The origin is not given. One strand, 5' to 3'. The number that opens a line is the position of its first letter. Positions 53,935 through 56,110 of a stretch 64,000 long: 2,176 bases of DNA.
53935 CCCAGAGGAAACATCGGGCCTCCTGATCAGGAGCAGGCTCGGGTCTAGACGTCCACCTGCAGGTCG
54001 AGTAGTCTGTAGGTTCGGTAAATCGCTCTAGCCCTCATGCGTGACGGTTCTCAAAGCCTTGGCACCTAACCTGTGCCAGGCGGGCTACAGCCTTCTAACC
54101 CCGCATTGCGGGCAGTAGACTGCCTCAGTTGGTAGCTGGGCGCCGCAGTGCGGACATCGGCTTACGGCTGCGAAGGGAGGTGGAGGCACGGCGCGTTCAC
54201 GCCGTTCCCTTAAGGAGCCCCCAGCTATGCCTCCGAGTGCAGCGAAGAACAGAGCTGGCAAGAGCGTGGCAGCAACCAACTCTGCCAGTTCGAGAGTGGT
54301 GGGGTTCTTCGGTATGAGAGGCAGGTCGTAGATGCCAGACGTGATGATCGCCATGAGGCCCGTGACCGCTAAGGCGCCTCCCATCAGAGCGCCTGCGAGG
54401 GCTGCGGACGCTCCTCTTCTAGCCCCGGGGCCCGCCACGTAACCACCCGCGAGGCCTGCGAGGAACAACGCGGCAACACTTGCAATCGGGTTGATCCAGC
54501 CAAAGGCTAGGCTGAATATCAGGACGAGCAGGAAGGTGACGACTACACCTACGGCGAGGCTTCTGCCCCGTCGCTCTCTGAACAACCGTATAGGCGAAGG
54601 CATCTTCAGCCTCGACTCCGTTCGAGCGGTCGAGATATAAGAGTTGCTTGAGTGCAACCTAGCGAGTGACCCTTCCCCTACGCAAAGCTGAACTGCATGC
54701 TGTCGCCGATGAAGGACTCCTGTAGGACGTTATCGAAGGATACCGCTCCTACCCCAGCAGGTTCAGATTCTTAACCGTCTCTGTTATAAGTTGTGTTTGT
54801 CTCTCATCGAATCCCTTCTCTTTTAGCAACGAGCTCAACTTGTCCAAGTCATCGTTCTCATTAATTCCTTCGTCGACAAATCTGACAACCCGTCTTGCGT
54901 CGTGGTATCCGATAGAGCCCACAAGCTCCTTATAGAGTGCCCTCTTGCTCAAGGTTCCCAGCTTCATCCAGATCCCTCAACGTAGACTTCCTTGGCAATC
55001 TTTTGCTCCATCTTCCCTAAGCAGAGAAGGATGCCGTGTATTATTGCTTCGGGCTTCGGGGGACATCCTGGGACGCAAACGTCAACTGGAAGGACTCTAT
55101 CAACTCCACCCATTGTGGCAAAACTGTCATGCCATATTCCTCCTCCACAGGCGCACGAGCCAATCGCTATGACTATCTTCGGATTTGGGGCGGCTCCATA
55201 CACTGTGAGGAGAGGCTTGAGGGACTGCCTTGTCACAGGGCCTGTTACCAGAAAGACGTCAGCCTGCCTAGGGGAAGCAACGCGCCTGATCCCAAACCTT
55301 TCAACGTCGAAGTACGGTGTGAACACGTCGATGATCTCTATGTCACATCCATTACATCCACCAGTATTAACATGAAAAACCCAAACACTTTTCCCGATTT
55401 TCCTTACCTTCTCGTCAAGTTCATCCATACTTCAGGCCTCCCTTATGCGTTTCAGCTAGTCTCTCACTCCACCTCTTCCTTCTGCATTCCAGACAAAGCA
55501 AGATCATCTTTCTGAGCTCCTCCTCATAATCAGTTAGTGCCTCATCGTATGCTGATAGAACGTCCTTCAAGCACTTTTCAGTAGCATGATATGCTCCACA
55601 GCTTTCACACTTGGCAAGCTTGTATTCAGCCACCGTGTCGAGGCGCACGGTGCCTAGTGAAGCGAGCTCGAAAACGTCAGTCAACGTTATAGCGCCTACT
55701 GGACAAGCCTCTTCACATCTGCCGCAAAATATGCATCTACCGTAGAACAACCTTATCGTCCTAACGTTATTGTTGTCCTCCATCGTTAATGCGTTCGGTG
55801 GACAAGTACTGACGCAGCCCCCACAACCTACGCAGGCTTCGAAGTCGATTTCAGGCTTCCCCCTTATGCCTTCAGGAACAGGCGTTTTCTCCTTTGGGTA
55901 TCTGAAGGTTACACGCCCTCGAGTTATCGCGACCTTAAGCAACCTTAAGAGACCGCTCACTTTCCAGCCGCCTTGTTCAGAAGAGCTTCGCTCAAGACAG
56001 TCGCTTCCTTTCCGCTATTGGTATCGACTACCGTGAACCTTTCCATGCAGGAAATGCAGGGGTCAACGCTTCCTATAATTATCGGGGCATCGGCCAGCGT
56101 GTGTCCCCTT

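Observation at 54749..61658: FHL-type (hycBCDEFG-order) group-4 [NiFe] hydrogenase operon preceded by a GltD-like NAD(P)H oxidoreductase instead of formate dehydrogenase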

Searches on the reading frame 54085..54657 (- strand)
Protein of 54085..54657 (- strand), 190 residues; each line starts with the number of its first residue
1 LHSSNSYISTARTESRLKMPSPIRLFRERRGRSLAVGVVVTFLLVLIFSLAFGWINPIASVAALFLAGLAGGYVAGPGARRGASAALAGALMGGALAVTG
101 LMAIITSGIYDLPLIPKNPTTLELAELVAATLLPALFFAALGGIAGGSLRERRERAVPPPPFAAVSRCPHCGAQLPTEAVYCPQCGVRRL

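Call 3: search_protein_families(library=pfam, proteins=[window:54085-54657:-], max_evalue=0.01)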
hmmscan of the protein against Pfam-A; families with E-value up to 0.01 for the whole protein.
window:54085-54657:- (190 aa): 8 families
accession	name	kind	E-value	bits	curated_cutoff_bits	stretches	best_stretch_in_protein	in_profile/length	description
PF13240.11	Zn_Ribbon_1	-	1.5e-07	31.5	25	1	168-186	2-20/23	zinc-ribbon domain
PF12773.13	DZR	-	3.9e-05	24.2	27.3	1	165-186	24-45/45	Double zinc ribbon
PF13248.11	Zn_ribbon_3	-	0.00033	20.4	27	1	167-187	4-24/26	zinc-ribbon domain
PF17647.6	DUF5518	-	0.00054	20.5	27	1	38-146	4-110/116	Family of unknown function (DUF5518)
PF17032.10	Zn_ribbon_15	-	0.0017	19.5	28.9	1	165-186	52-73/73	zinc-ribbon family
PF10571.15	UPF0547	-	0.0027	18.2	29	1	168-186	3-21/26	Uncharacterised protein family UPF0547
PF24463.1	DUF7577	-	0.0027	17.7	28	0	165-186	2-23/27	Domain of unknown function (DUF7577)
PF23146.2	Zf_IFT144_1st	-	0.0033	17.7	27.5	1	166-185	5-24/25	IFT144, first zinc finger domain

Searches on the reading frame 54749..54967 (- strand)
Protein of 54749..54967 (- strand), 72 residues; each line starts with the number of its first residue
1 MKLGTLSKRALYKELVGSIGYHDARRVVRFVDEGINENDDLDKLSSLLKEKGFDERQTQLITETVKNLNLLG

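Call 5: search_protein_families(library=ncbifam, proteins=[window:54749-54967:-], max_evalue=0.001)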
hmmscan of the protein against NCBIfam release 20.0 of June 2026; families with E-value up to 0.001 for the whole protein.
window:54749-54967:- (72 aa): 0 families

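Call 14: search_protein_families(library=pfam, proteins=[window:54749-54967:-], max_evalue=0.01)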
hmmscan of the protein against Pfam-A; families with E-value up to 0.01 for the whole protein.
window:54749-54967:- (72 aa): 0 families

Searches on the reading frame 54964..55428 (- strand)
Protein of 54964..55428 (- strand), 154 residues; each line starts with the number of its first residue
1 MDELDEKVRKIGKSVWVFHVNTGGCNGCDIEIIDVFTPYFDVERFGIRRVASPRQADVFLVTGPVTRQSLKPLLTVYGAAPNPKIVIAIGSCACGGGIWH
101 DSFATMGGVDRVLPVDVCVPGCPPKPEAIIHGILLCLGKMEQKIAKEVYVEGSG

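Call 3: search_protein_families(library=pfam, proteins=[window:54964-55428:-], max_evalue=0.01)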
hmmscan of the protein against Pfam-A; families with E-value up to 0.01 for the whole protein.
window:54964-55428:- (154 aa): 1 family
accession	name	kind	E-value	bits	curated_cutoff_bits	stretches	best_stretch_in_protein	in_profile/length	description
PF01058.29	Oxidored_q6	-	1.1e-31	109.7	27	1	25-134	1-126/128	NADH ubiquinone oxidoreductase, 20 Kd subunit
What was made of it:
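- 54964..55428 (-): HycG/NuoB-type small subunit, core domain only (154 aa), carrying the proximal [4Fe-4S]. Oxidored_q6 1.1e-31 (call 3).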

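Call 5: search_protein_families(library=ncbifam, proteins=[window:54964-55428:-], max_evalue=0.001)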
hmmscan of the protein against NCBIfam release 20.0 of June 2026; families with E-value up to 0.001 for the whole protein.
window:54964-55428:- (154 aa): 17 families
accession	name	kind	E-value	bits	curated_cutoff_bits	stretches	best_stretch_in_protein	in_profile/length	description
NF005012.1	PRK06411.1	subfamily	2.7e-42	144.1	116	1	13-143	34-161/166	NADH-quinone oxidoreductase subunit NuoB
TIGR01957.1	nuoB_fam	subfamily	6.7e-38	129.9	142.7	1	13-140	17-142/145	NADH-quinone oxidoreductase subunit B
NF011394.0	PRK14819.1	equivalog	2.9e-32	112.2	312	1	14-144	32-160/264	NADH-quinone oxidoreductase subunit B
NF011395.0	PRK14820.1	equivalog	5.7e-32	110.9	263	1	13-134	33-151/180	NADH-quinone oxidoreductase subunit B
NF011390.0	PRK14815.1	equivalog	7.1e-32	110.2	281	1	13-145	33-162/183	NADH dehydrogenase subunit B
NF011388.0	PRK14813.1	equivalog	1.1e-31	110.2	294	1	24-135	36-148/189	NADH dehydrogenase subunit B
NF011393.0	PRK14818.1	equivalog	1.9e-31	108.9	255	1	12-136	28-151/173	NADH dehydrogenase subunit B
NF011391.0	PRK14816.1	equivalog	6e-31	107.6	283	1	13-139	52-176/196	NADH-quinone oxidoreductase subunit B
NF009808.0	PRK13292.1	equivalog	1e-30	106.3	1156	1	13-143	25-152/791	NADH-quinone oxidoreductase subunit B/C/D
NF011389.0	PRK14814.1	equivalog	1.8e-29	102.8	285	1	12-139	32-156/186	NADH dehydrogenase subunit B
NF011392.0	PRK14817.1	equivalog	6.9e-29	100.8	271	1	26-145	46-165/182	NADH-quinone oxidoreductase subunit B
TIGR03294.1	FrhG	equivalog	7.4e-10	38.9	245.5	1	17-139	4-143/228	coenzyme F420 hydrogenase subunit gamma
NF045875.1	F420_non_VhuG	exception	1.4e-09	37.6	450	1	108-148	135-175/286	F420-non-reducing hydrogenase subunit VhuG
NF045520.1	H2_NiFeSe_small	exception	4.1e-07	29.7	470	1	77-147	138-216/314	NiFeSe hydrogenase small subunit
NF040831.1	sulfhyd_ShyD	equivalog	2.2e-05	24.2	460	0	23-98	9-89/240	NAD(P)-dependent hydrogenase/sulfhydrogenase 2 subunit delta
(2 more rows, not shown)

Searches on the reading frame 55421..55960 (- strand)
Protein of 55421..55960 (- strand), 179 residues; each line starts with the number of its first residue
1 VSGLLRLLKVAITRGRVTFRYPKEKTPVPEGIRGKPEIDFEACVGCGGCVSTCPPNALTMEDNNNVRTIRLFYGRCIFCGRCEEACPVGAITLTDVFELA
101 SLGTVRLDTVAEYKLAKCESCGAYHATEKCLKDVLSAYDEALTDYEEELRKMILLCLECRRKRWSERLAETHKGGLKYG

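Call 3: search_protein_families(library=pfam, proteins=[window:55421-55960:-], max_evalue=0.01)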
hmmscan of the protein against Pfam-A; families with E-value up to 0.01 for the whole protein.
window:55421-55960:- (179 aa): 13 families
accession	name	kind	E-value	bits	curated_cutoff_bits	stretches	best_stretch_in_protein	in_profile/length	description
PF12838.12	Fer4_7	-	1.2e-17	64.6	27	2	43-90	2-52/52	4Fe-4S dicluster domain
PF00037.32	Fer4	-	3.5e-14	52.4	21.1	2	73-92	5-24/24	4Fe-4S binding domain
PF13187.11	Fer4_9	-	1.7e-10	41.2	27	1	42-91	1-52/52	4Fe-4S dicluster domain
PF13237.11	Fer4_10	-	3.1e-10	40.3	25.5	1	36-87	2-53/53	4Fe-4S dicluster domain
PF14697.11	Fer4_21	-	8.8e-09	35.8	35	1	38-93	3-59/59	4Fe-4S dicluster domain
PF12837.12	Fer4_6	-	4.7e-08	33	25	2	35-58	1-24/24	4Fe-4S binding domain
PF12797.12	Fer4_2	-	5.4e-07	29.6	24.5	1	35-54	2-21/22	4Fe-4S binding domain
PF13484.11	Fer4_16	-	8.5e-07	30.1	30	2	43-66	2-24/66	4Fe-4S double cluster binding domain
PF25160.1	LdpA_Fe-S-bd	-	7.6e-06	26.1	27.6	2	37-61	22-46/49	LdpA Fe-S cluster-binding domain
PF13183.11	Fer4_8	-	2.2e-05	25.3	27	1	41-89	3-67/68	4Fe-4S dicluster domain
PF12800.12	Fer4_4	-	9.1e-05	22.9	24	1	41-54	2-15/17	4Fe-4S binding domain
PF13534.11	Fer4_17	-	0.00024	22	22.2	0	71-89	41-59/61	4Fe-4S dicluster domain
PF12798.12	Fer4_3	-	0.00076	20.6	27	1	76-90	1-15/15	4Fe-4S binding domain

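Call 5: search_protein_families(library=ncbifam, proteins=[window:55421-55960:-], max_evalue=0.001)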
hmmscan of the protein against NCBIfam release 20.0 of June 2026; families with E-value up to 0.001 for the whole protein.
window:55421-55960:- (179 aa): 82 families (the best 25 are shown)
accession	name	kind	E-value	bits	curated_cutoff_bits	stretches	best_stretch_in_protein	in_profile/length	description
NF009053.0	PRK12387.1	subfamily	4.6e-45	153.6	204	1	5-164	2-163/180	formate hydrogenlyase complex iron-sulfur subunit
NF006076.0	PRK08222.1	equivalog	5e-41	140.5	270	1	4-163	1-164/181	hydrogenase 4 subunit H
TIGR01971.1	NuoI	subfamily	3.5e-22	78.3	113.05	1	12-102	9-109/121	NADH-quinone oxidoreductase, chain I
NF004541.0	PRK05888.2-2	equivalog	2.1e-20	73.2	217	1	9-100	29-120/168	NADH-quinone oxidoreductase subunit NuoI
NF006221.0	PRK08348.1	subfamily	7.3e-20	71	124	1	12-102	14-103/136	NADH-plastoquinone oxidoreductase subunit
NF004537.0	PRK05888.1-3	equivalog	2.2e-16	60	163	1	12-102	34-141/204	NADH-quinone oxidoreductase subunit NuoI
NF040612.1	F420_dehyd_FpoI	exception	9.8e-16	57.8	180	1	11-98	12-106/135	F420H2 dehydrogenase subunit FpoI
NF004536.0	PRK05888.1-1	equivalog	1.4e-15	57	212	1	10-103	22-126/180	NADH-quinone oxidoreductase subunit NuoI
NF004540.0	PRK05888.2-1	equivalog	8.7e-15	54.5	215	1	2-102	2-114/139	NADH-quinone oxidoreductase subunit NuoI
NF004538.0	PRK05888.1-4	equivalog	1.4e-14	54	135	1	11-99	26-125/162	NADH-quinone oxidoreductase subunit NuoI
NF004545.0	PRK05888.3-1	equivalog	8e-14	51.6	229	1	12-101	37-133/154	NADH-quinone oxidoreductase subunit NuoI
TIGR00403.1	ndhI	equivalog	1e-13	51.3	302.35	1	12-103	33-131/183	NAD(P)H-quinone oxidoreductase subunit I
NF004542.0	PRK05888.2-3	equivalog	2.2e-12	46.8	248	1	2-101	38-149/203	NADH-quinone oxidoreductase subunit NuoI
NF042909.1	FMH_DH_FwdF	exception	2.5e-12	46.6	375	2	22-94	238-314/336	tungsten-dependent formylmethanofuran dehydrogenase subunit FwdF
NF004539.0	PRK05888.1-5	equivalog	5.2e-12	45.7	225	1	12-102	27-128/162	NADH-quinone oxidoreductase subunit NuoI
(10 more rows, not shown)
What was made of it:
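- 55421..55960 (-): HycF/NuoI-type 2x[4Fe-4S] subunit with extra C-terminal Cys. NF009053 FHL iron-sulfur subunit 4.6e-45 (call 5).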
